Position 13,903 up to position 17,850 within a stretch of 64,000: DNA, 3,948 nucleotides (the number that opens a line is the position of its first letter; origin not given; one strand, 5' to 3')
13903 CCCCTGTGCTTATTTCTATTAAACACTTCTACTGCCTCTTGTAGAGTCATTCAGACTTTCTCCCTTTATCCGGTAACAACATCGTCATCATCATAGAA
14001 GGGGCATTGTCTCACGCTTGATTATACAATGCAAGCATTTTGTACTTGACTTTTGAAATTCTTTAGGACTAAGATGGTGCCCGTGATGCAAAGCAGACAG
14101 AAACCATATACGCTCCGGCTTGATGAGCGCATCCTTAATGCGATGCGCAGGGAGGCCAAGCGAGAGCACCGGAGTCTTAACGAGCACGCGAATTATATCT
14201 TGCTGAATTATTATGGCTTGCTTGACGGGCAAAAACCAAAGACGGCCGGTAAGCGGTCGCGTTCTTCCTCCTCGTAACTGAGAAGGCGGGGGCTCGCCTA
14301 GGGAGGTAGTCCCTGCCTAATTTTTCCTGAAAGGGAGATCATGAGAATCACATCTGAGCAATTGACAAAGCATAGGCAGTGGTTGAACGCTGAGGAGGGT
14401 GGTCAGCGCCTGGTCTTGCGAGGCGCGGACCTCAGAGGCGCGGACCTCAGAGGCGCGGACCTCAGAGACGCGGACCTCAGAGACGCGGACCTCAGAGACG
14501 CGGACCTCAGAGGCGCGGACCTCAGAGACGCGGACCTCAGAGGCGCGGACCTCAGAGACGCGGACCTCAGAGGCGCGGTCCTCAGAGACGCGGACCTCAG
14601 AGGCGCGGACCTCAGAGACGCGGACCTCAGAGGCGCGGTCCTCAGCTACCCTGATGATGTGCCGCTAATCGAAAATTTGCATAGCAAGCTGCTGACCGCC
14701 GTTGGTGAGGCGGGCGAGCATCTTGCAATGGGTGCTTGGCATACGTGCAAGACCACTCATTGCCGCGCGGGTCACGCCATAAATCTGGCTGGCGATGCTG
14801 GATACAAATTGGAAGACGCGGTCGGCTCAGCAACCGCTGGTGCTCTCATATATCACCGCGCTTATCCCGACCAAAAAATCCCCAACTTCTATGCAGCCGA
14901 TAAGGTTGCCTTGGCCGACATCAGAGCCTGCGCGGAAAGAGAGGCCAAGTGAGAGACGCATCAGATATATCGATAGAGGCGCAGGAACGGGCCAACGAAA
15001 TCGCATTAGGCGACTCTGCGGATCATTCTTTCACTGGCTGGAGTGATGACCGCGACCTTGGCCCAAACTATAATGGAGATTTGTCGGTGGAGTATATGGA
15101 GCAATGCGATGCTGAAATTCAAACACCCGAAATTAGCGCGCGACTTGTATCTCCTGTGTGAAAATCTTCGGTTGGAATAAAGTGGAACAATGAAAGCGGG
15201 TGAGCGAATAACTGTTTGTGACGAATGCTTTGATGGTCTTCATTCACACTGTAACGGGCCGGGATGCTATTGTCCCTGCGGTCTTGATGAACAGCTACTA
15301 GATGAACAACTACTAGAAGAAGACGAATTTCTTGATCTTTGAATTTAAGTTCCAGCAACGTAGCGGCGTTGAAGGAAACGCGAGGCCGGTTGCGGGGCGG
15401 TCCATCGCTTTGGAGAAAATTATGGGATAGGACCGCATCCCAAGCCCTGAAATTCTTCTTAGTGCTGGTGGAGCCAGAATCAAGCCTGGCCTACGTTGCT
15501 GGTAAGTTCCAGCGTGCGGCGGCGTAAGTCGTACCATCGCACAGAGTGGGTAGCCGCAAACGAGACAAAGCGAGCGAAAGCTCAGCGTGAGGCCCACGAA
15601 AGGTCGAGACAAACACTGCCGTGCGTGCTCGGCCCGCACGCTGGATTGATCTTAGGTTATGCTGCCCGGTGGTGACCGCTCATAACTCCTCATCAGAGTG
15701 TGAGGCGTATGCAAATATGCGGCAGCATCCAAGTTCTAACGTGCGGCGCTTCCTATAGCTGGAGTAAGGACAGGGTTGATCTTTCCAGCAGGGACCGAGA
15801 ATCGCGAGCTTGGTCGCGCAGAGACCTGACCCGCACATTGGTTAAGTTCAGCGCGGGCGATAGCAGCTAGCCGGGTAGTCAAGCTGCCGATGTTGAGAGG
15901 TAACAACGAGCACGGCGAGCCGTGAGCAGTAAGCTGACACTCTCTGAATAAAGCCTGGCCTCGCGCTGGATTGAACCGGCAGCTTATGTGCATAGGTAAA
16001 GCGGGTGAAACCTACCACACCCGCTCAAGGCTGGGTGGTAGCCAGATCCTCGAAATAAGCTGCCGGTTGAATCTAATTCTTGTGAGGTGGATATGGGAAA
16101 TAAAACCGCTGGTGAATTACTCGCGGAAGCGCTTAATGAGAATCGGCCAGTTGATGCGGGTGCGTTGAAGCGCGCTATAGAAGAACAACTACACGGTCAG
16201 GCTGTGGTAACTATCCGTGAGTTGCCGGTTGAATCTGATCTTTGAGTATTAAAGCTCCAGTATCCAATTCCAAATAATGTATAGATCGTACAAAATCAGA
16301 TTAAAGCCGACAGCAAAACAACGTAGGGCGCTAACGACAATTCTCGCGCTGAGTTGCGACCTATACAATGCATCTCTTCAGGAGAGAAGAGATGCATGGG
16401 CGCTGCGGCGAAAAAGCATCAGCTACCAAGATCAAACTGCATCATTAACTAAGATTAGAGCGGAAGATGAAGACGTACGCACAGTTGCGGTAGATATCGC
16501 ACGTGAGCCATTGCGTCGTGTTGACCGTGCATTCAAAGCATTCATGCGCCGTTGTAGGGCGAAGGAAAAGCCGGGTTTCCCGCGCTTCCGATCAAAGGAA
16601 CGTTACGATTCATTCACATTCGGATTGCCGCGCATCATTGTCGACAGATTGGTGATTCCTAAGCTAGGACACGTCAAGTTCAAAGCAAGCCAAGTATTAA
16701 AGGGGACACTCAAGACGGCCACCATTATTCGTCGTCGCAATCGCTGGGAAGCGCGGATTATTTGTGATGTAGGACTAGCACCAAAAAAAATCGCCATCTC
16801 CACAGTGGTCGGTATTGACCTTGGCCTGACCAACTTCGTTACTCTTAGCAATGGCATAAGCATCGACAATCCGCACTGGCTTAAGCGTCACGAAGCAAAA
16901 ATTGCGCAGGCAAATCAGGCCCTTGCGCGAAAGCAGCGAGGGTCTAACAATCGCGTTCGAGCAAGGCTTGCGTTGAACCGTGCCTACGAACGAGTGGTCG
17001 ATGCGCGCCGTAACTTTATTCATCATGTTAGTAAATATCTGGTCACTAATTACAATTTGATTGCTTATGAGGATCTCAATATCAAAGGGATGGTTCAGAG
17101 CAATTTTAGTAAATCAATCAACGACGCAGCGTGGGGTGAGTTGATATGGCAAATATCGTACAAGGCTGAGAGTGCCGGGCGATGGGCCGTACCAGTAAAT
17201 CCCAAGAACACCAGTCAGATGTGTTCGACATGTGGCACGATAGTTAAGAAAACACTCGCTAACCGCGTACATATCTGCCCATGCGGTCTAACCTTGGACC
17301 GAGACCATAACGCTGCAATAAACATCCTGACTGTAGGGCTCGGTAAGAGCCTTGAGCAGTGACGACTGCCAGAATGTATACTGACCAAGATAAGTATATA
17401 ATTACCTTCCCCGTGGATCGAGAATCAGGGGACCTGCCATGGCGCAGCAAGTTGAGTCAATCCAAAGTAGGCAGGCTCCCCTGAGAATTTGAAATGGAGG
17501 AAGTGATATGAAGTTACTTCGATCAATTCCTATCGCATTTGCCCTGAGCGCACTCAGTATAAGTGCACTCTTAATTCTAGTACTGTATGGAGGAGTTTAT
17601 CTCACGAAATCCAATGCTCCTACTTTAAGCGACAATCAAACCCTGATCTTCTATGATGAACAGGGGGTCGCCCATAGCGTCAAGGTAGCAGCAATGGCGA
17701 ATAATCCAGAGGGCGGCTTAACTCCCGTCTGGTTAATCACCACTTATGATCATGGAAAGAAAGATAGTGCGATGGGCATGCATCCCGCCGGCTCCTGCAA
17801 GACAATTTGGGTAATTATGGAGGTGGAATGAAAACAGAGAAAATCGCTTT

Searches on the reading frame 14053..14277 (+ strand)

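Call 87: search_protein_families(library=pfam, proteins=[window:14053-14277:+], max_evalue=0.01)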
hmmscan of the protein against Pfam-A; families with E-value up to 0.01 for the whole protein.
window:14053-14277:+ (74 aa): 2 families
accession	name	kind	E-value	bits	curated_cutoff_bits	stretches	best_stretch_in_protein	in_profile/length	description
PF22513.2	FitA-like_RHH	-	0.0017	18.7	27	1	23-50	8-35/39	Antitoxin FitA-like, ribbon-helix-helix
PF11903.14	ParD_like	-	0.0042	17.5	23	1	21-48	4-31/73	ParD-like antitoxin of type II bacterial toxin-antitoxin system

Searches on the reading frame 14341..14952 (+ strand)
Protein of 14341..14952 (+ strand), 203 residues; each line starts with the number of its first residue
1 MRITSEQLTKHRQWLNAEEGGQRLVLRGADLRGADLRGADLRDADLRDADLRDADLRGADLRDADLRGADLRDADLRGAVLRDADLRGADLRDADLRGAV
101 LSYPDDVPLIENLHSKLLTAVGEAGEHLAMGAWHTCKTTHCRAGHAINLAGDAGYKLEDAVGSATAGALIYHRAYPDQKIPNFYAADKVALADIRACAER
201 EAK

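Call 6: search_protein_families(library=pfam, proteins=[window:14341-14952:+], max_evalue=0.01)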
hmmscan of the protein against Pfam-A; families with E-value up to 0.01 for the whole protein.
window:14341-14952:+ (203 aa): 4 families
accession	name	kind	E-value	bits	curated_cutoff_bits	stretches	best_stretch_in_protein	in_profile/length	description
PF00805.28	Pentapeptide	-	2e-29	101.2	20.2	2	26-63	3-40/40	Pentapeptide repeats (8 copies)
PF13576.12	Pentapeptide_3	-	5.2e-11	43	27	2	27-69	2-47/48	Pentapeptide repeats (9 copies)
PF13599.13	Pentapeptide_4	-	9.6e-07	29.2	38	1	33-98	10-75/78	Pentapeptide repeat region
PF25296.1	Decapeptide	-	6.1e-06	26.5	45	1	30-96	6-72/74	Decapeptide repeat region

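Call 23: find_related_loci(query=window:14341-14949:+, collection=viral_contigs, flank=6000)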
Query window:14341-14949:+ (203 aa) in viral_contigs; peptide patterns used: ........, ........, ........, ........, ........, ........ (x = any residue, [..] = any of these).
599 stretches matched a pattern (row limit reached: there are more); 549 encode a relative of the query (tblastn E <= 1e-3); the best 80 are kept; 80 distinct loci.
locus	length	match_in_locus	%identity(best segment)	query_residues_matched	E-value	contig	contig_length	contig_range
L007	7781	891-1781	63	26-199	2e-65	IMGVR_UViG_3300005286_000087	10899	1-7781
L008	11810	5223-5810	60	22-195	3e-60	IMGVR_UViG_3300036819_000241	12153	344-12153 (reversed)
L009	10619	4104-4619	64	25-195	2e-56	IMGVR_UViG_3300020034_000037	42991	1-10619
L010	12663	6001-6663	59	26-203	6e-55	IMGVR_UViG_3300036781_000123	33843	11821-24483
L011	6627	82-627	59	26-203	2e-54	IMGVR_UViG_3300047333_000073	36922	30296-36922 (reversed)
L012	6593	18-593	63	26-201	3e-54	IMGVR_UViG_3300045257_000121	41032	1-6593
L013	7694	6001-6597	59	26-203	7e-54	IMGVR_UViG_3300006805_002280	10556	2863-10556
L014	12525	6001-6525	59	26-195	1e-52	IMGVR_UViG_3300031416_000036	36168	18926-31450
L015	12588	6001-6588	58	25-203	1e-52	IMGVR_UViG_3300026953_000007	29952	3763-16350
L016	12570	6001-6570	57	25-201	2e-51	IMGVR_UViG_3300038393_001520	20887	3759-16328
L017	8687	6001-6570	57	25-201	2e-51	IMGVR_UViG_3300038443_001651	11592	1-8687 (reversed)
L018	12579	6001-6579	53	25-201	3e-51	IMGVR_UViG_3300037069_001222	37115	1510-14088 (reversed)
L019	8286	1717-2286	57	25-201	2e-51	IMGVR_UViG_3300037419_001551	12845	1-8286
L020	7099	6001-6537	61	25-195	4e-51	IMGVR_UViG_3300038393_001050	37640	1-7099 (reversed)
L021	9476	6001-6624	59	25-195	2e-50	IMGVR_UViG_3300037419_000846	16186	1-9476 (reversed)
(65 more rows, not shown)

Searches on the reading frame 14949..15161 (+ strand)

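Call 44: search_protein_families(library=pfam, proteins=[window:14949-15161:+], max_evalue=1)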
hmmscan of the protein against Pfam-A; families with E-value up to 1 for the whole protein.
window:14949-15161:+ (70 aa): 2 families
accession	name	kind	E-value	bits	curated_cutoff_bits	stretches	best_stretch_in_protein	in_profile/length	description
PF20562.5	DUF6772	-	0.037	13.7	27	1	8-64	10-61/284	Domain of unknown function (DUF6772)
PF09479.16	Flg_new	-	0.26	11.9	27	1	10-44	17-51/65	Listeria-Bacteroides repeat domain (List_Bact_rpt)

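Call 45: search_protein_families(library=phrogs, proteins=[window:14949-15161:+], max_evalue=1)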
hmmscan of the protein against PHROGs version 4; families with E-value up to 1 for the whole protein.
window:14949-15161:+ (70 aa): 1 family
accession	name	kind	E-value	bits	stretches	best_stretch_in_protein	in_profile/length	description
phrog_11018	-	unknown function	0.26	12.5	0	7-31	38-62/86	-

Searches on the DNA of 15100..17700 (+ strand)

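Call 4: search_rna_families(source=window, start=15100, end=17700, threshold=evalue, max_evalue=10, show_alignments=4)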
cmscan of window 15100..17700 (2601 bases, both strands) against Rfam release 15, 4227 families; matches with E-value up to 10: 3.
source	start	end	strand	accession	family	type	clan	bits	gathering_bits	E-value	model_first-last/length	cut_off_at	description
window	16078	16178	-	RF03056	RAGATH-35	Gene; sRNA;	-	18.6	38.9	3.2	1-87/87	no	RAGATH-35 RNA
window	17033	17108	-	RF02701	PsrR1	Gene; sRNA;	-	16.4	42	9.4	1-79/79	no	Photosynthesis regulatory RNA1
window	15328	15405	-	RF02133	HOXB13-AS1_2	Gene; lncRNA;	-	14.1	40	4.4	1-81/81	no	HOXB13 antisense RNA 1 conserved region 2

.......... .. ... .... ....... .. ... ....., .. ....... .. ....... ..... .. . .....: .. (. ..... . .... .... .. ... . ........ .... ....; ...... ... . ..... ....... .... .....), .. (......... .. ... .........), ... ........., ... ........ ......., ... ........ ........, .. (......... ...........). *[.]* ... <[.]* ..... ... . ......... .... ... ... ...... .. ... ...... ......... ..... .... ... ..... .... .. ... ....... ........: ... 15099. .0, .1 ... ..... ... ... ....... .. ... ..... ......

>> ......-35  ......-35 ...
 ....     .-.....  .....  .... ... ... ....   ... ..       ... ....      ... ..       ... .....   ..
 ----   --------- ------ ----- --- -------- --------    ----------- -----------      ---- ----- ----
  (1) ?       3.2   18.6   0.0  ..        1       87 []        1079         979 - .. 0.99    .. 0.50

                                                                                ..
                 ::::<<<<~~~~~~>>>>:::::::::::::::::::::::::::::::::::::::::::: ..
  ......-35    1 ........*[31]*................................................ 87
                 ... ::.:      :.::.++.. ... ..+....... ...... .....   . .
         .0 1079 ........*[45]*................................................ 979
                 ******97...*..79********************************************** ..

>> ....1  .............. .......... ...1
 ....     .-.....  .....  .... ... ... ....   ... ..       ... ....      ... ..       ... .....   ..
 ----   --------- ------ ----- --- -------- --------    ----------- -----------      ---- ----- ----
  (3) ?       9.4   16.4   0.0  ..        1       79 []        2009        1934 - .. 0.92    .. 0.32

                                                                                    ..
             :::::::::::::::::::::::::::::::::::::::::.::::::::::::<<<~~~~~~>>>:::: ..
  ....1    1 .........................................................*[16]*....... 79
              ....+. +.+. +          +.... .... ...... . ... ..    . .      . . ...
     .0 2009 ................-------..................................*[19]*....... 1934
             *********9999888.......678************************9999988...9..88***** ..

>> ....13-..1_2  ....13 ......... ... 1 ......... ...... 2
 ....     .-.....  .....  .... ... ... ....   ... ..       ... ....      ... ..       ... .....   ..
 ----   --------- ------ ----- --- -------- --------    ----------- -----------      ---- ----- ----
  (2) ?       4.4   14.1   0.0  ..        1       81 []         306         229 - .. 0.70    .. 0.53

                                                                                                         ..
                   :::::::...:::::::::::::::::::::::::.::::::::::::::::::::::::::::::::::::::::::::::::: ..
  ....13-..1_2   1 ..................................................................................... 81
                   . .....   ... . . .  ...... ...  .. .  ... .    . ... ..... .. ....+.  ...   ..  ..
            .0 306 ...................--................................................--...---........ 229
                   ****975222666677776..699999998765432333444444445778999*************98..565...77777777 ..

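Call 7: search_dna_similar(query=window:15100-17600:+, collection=phages, mode=distant, max_rows=30)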
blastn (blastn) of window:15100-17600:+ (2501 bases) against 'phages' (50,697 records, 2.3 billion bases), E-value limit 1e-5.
No match.

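Call 69: search_dna_similar(query=window:15337-16100:+, collection=plasmids, mode=distant, max_evalue=0.01)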
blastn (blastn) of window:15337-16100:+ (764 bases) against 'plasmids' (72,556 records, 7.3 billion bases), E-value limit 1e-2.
No match.

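Call 70: search_dna_similar(query=window:15337-16100:+, collection=phages, mode=distant, max_evalue=1)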
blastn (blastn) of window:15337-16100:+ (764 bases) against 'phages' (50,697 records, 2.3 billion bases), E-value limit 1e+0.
Records with a match: 1; places in all: 1; records where one place covers at least 80% of the query: 0.
Best place of each record, by identity: 95-99% 1.
By first word of the organism name: Salmonella 1.
By host as written in the record: Homo sapiens 1.
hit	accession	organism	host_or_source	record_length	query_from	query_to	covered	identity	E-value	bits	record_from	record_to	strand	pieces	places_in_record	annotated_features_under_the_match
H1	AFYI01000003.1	Salmonella enterica subsp. enterica serovar Infantis str. ...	Homo sapiens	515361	147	171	3%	96.0%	8e-1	42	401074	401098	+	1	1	PTS system, galactitol-specific IIC component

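Call 83: search_rna_families(source=window, start=15320, end=16110, threshold=evalue, max_evalue=10, show_alignments=0)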
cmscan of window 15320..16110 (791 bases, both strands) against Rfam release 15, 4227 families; matches with E-value up to 10: 3.
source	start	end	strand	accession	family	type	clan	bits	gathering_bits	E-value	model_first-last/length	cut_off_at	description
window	15999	16026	-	RF03831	mir-627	Gene; miRNA;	-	15.2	86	4.8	31-58/87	no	mir-627 microRNA precursor family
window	15328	15405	-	RF02133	HOXB13-AS1_2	Gene; lncRNA;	-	14.1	40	1.3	1-81/81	no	HOXB13 antisense RNA 1 conserved region 2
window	15664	15692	-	RF01129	sR44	Gene; snRNA; snoRNA; CD-box;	-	10.8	45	7.7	25-55/55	no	Small nucleolar RNA sR44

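Call 84: search_rna_families(source=window, start=17200, end=17520, threshold=evalue, max_evalue=10, show_alignments=0)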
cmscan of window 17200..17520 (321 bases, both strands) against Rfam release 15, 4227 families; matches with E-value up to 10: 1.
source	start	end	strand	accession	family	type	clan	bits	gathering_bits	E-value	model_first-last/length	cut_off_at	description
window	17404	17464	+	RF03073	RT-19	Gene; sRNA;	-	11.7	78.3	8.1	1-99/99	no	RT-19 RNA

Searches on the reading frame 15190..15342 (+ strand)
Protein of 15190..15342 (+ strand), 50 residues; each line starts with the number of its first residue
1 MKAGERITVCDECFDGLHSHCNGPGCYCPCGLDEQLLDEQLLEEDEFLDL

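Call 6: search_protein_families(library=pfam, proteins=[window:15190-15342:+], max_evalue=0.01)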
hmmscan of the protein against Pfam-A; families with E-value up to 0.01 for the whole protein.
window:15190-15342:+ (50 aa): 0 families

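Call 35: find_encoding_contigs(protein=window:15190-15339:+, flank=4000, max_places=10)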
Protein window:15190-15339:+ (50 aa): 2 contigs read that carry it; 2 places shown.
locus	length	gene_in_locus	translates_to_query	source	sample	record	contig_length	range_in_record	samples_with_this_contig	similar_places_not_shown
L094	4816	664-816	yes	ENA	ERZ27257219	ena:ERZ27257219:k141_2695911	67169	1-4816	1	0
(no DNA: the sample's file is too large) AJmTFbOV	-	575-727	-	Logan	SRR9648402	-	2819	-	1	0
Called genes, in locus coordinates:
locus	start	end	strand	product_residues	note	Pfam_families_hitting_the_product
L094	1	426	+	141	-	?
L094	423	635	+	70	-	-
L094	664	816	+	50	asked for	-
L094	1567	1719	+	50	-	-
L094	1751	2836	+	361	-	PF12323:HTH_OrfB_IS605 (weak), PF01385:OrfB_IS605, PF07282:Cas12f1-like_TNB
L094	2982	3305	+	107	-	-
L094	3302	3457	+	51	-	-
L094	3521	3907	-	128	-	-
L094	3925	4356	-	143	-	-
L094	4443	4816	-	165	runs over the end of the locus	PF02368:Big_2 (weak)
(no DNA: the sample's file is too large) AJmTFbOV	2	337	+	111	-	?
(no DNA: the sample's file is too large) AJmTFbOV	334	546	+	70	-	-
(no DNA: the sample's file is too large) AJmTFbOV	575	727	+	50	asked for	-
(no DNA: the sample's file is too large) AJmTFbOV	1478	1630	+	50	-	-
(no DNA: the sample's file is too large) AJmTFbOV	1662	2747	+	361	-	PF12323:HTH_OrfB_IS605 (weak), PF01385:OrfB_IS605, PF07282:Cas12f1-like_TNB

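Call 45: search_protein_families(library=phrogs, proteins=[window:15190-15342:+], max_evalue=1)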
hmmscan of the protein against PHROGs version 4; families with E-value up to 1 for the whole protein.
window:15190-15342:+ (50 aa): 2 families
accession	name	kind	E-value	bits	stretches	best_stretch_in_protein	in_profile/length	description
phrog_36831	-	unknown function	0.037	15.4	1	5-34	63-92/96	-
phrog_13558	-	unknown function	0.43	11.7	1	5-29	27-53/69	-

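Call 53: find_homologous_proteins(query=window:15190-15339:+, max_evalue=1)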
Query window:15190-15339:+ (50 aa): 1 proteins with E <= 1 among 1 candidates.
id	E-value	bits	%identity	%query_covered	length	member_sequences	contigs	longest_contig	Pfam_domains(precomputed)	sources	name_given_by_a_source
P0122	8.1e-28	112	100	100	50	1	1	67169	-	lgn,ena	-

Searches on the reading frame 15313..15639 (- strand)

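Call 44: search_protein_families(library=pfam, proteins=[window:15313-15639:-], max_evalue=1)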
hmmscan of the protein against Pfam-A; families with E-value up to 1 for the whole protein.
window:15313-15639:- (108 aa): 1 family
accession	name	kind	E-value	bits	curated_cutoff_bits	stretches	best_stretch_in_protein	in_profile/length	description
PF04181.18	RPAP2_Rtr1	-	0.21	12.3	33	1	22-41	15-34/75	Rtr1/RPAP2 family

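Call 45: search_protein_families(library=phrogs, proteins=[window:15313-15639:-], max_evalue=1)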
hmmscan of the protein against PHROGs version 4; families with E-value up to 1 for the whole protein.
window:15313-15639:- (108 aa): 0 families

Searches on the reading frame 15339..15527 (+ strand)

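Call 44: search_protein_families(library=pfam, proteins=[window:15339-15527:+], max_evalue=1)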
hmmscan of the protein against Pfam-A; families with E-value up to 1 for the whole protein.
window:15339-15527:+ (62 aa): 0 families

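Call 45: search_protein_families(library=phrogs, proteins=[window:15339-15527:+], max_evalue=1)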
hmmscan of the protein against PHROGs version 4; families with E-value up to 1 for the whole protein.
window:15339-15527:+ (62 aa): 1 family
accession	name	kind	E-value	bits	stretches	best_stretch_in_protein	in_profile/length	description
phrog_37929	-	unknown function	0.16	12.8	1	14-55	25-67/104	-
